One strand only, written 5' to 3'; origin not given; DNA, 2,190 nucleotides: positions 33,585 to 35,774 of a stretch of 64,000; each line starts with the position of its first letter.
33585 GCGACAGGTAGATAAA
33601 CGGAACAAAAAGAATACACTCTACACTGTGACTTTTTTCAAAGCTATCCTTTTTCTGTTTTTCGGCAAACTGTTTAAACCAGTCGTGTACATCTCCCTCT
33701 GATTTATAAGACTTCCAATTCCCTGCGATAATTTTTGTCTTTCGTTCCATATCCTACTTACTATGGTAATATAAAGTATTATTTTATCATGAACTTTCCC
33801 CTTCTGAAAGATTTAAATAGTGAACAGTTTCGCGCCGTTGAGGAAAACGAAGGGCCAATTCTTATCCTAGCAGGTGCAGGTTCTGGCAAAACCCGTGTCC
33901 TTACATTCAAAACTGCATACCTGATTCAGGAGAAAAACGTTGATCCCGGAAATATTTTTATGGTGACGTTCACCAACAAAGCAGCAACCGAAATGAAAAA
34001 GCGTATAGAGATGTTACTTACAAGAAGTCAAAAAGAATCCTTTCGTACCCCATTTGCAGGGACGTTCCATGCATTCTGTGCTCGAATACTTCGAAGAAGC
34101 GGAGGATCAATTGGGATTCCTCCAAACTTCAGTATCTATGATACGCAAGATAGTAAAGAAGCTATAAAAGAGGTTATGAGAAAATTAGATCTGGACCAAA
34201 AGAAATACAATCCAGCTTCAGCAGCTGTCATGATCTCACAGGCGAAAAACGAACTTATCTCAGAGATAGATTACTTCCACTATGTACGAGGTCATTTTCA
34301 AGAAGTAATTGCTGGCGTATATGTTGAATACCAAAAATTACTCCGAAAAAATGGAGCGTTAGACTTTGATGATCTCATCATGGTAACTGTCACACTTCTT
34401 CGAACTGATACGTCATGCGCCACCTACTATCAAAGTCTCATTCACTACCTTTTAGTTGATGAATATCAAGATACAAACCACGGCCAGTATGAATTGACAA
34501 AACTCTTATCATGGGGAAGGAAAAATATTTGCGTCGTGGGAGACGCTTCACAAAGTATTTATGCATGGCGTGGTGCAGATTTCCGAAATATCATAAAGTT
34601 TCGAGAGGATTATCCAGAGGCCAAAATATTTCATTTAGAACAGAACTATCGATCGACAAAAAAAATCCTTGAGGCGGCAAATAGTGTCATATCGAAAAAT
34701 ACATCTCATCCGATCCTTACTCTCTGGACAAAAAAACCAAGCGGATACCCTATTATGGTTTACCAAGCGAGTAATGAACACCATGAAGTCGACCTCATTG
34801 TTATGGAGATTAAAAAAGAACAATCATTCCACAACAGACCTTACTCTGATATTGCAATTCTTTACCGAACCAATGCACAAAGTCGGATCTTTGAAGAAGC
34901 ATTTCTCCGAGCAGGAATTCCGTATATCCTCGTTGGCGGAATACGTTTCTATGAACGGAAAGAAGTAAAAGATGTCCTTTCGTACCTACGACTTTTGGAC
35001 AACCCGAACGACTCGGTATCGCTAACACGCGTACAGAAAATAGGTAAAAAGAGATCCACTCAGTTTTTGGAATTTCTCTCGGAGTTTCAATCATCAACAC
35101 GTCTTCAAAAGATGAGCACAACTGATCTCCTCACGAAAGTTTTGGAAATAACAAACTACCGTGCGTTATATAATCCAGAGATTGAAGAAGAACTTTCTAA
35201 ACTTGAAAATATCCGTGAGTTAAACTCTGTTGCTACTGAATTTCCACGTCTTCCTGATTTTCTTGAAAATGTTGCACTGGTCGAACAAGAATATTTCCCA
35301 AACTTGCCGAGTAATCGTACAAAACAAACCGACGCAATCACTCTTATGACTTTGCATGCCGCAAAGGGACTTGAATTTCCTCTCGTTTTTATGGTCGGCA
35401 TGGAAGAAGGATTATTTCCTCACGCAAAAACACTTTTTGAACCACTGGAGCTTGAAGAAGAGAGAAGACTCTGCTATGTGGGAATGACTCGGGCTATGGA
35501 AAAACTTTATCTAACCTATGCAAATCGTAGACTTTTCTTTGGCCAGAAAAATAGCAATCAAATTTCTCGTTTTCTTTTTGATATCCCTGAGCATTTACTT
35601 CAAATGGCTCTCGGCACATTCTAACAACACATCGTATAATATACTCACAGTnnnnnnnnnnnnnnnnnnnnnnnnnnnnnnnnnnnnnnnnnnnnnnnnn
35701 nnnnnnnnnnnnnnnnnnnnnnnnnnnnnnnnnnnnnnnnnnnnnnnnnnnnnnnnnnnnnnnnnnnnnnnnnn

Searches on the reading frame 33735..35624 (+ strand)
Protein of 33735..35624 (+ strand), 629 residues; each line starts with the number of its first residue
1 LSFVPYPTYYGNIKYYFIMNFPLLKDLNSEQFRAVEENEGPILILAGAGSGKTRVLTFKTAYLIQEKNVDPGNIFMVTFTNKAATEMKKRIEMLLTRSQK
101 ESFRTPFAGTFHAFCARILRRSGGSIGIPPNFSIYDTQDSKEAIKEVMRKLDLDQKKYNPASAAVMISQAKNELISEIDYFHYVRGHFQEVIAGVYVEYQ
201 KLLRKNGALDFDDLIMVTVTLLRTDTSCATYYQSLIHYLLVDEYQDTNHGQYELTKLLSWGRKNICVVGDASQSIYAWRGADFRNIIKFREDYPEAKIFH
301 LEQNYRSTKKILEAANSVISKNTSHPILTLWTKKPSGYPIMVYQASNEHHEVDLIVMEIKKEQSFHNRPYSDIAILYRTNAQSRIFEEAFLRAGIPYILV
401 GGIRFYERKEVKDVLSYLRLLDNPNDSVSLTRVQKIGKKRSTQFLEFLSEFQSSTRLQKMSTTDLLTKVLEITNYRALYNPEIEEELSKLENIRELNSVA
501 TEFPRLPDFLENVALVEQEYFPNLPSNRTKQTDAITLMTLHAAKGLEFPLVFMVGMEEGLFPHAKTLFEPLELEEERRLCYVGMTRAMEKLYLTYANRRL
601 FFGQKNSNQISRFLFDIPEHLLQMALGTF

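Call 19: search_protein_families(library=pfam, proteins=[window:33735-35624:+])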
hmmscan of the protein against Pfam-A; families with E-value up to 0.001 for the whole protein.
window:33735-35624:+ (629 aa): 6 families
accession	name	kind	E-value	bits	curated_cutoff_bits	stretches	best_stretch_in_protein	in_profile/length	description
PF00580.27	UvrD-helicase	-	3e-86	289.9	23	1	27-294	1-271/271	UvrD/REP helicase N-terminal domain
PF13361.12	UvrD_C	-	3.9e-66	224.3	25.6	2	299-448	1-150/350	UvrD-like helicase C-terminal domain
PF13245.12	AAA_19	-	1.9e-21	77.1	25.1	1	34-277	4-132/134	AAA domain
PF13538.12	UvrD_C_2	-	2.2e-09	37.5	27.4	1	536-594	3-52/52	UvrD-like helicase C-terminal domain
PF13604.12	AAA_30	-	1.6e-05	25.2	27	0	27-92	2-67/191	AAA domain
PF01443.25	Viral_helicase1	-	0.00016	22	21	0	237-310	61-138/228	Viral superfamily 1 RNA helicase core domain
